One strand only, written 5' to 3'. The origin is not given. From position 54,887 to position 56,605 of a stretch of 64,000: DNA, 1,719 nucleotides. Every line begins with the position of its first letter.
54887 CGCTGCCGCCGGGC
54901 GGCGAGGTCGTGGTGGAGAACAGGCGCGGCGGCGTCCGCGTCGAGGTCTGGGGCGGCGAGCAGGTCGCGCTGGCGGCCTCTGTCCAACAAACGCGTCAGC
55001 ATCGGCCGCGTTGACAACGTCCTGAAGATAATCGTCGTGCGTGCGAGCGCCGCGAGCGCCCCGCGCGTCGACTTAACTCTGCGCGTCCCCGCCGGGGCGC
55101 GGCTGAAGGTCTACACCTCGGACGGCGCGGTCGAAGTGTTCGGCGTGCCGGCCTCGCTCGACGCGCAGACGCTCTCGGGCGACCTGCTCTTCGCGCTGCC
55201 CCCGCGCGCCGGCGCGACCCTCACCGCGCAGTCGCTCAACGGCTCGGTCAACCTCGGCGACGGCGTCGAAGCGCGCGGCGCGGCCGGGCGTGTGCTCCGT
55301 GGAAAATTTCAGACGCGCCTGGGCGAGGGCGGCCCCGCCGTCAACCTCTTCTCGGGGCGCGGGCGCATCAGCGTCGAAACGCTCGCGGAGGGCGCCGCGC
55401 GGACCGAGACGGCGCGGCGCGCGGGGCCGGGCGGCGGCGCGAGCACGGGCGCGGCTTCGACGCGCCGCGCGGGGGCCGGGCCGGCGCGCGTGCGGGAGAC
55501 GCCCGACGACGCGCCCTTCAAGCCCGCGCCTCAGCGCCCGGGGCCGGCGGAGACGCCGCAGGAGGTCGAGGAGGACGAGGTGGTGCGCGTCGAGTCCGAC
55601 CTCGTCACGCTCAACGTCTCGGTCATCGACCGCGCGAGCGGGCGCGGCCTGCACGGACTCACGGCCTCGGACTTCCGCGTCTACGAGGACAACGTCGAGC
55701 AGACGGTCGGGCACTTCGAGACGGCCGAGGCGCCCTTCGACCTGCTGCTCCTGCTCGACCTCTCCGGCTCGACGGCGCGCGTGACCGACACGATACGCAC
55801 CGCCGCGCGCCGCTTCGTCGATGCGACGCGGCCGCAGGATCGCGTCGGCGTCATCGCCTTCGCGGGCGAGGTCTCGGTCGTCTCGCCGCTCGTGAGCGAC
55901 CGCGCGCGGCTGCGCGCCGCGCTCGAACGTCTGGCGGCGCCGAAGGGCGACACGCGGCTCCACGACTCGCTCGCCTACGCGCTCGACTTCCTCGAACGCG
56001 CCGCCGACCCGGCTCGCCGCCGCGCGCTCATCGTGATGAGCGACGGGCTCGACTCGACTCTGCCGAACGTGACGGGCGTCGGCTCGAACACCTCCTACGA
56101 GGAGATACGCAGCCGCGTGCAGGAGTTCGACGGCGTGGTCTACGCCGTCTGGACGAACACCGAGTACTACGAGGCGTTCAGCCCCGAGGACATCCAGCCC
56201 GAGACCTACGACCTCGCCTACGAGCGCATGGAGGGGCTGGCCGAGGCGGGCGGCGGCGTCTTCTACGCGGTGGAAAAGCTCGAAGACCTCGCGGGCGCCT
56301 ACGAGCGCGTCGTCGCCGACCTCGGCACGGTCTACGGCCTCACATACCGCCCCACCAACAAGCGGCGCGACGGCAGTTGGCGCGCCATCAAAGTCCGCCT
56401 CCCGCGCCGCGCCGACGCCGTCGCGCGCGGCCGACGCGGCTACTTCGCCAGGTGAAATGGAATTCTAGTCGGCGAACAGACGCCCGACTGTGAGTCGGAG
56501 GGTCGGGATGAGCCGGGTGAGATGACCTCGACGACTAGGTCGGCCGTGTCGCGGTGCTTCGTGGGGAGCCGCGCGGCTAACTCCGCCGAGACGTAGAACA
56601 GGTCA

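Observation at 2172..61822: Palindromes built from tandem 7-nt units fill most of the longer intergenic gaps (14 loci, about 8 heptamer families)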

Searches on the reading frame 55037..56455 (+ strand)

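Call 73: search_protein_families(library=pfam, proteins=[window:55037-56455:+], max_evalue=0.001)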
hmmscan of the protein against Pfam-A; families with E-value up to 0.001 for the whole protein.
window:55037-56455:+ (472 aa): 4 families
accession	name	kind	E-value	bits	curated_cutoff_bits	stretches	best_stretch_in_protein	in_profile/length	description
PF13519.12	VWA_2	-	9.5e-16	58.8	27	1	236-337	1-106/107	von Willebrand factor type A domain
PF00092.34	VWA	-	2.2e-10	41.5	23.8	1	235-341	1-117/174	von Willebrand factor type A domain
PF05762.20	VWA_CoxE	-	7.4e-08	32.5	26.4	1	230-341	53-163/222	VWA domain containing CoxE-like protein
PF01882.25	DUF58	-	4.2e-06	26.6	23.4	1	233-341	35-147/216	Protein of unknown function DUF58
